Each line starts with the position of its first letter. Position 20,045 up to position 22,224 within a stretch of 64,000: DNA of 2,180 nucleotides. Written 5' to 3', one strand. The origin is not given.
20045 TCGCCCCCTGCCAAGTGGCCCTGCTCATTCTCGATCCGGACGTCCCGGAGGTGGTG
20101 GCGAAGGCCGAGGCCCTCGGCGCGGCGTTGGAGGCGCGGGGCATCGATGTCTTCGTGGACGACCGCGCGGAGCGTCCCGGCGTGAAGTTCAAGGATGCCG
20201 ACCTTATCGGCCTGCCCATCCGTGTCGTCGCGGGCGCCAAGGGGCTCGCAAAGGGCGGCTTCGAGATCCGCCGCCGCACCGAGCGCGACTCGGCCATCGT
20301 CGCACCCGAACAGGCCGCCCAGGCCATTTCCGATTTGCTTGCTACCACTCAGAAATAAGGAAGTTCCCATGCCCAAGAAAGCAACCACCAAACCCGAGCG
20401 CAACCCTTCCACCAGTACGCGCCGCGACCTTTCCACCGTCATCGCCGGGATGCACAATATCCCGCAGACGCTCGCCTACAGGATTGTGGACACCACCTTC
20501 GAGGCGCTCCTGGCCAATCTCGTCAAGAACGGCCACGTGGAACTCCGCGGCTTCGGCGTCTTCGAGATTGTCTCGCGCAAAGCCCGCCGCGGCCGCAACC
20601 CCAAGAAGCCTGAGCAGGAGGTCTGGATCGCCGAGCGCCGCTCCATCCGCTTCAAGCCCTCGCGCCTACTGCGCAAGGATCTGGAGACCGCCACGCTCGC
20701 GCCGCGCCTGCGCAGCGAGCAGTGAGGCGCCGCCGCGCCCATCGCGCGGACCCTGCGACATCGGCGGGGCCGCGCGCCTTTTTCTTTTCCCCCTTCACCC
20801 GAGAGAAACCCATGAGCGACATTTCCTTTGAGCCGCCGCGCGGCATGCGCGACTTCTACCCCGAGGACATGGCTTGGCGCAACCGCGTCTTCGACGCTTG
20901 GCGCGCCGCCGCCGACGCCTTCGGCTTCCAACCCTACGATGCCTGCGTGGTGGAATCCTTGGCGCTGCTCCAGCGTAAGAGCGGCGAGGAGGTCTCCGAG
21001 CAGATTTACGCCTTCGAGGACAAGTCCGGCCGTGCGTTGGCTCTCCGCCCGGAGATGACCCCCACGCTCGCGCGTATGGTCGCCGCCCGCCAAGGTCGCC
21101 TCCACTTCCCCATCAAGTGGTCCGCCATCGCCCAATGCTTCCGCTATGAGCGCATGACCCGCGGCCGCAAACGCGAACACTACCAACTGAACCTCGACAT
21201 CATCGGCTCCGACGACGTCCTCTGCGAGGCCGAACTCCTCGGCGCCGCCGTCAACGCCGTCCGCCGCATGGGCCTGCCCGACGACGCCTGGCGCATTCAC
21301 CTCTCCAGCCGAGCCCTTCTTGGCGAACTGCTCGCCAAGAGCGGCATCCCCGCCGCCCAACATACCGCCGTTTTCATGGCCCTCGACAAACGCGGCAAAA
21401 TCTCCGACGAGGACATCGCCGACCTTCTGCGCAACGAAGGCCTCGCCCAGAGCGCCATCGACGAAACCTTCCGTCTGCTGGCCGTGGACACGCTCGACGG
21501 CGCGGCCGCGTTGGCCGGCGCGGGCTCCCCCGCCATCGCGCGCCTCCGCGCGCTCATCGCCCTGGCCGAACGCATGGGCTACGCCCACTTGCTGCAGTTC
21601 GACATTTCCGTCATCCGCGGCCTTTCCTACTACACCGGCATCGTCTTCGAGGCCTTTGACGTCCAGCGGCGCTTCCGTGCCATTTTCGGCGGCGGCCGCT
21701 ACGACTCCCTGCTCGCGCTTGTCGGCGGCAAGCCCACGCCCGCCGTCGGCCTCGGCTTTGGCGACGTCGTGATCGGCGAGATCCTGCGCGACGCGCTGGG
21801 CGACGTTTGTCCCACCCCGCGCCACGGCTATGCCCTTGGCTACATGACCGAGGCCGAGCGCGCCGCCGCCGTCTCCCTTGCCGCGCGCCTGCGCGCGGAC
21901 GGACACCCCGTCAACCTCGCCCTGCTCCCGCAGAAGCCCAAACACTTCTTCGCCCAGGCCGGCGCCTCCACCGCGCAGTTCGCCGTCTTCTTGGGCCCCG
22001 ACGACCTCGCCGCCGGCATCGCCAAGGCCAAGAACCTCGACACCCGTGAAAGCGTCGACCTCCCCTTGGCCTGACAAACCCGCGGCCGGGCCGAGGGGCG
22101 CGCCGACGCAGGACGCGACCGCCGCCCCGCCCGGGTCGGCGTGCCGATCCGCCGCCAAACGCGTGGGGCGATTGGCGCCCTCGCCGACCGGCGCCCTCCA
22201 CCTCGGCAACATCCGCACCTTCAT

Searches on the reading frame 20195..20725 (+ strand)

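Call 100: search_protein_families(library=pfam, proteins=[window:20195-20725:+], max_evalue=0.01)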
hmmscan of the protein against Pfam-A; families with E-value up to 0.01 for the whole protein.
window:20195-20725:+ (176 aa): 2 families
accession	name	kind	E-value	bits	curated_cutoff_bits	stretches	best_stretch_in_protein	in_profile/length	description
PF00216.26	Bac_DNA_binding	-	1.5e-19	70.4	22.4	1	75-163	2-89/90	Bacterial DNA-binding protein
PF18291.6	HU-HIG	-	0.0046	17.4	26.2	1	72-168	30-123/125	HU domain fused to wHTH, Ig, or Glycine-rich motif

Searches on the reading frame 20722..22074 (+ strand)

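Call 13: search_protein_families(library=pfam, proteins=[window:20722-22074:+], max_evalue=0.001)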
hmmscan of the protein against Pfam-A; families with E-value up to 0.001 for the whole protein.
window:20722-22074:+ (450 aa): 4 families
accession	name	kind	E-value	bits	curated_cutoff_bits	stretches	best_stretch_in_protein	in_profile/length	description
PF13393.11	tRNA-synt_His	-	8.8e-45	153.7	25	1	41-344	1-301/308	Histidyl-tRNA synthetase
PF00587.30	tRNA-synt_2b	-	4.9e-07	30.4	29.3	1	96-165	1-74/179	tRNA synthetase class II core domain (G, H, P, S and T)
PF03129.25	HGTP_anticodon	-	3.6e-05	24.3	21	1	380-449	15-84/94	Anticodon binding domain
PF01409.25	tRNA-synt_2d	-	0.00086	19.3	19.8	0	78-163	51-135/246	tRNA synthetases class II core domain (F)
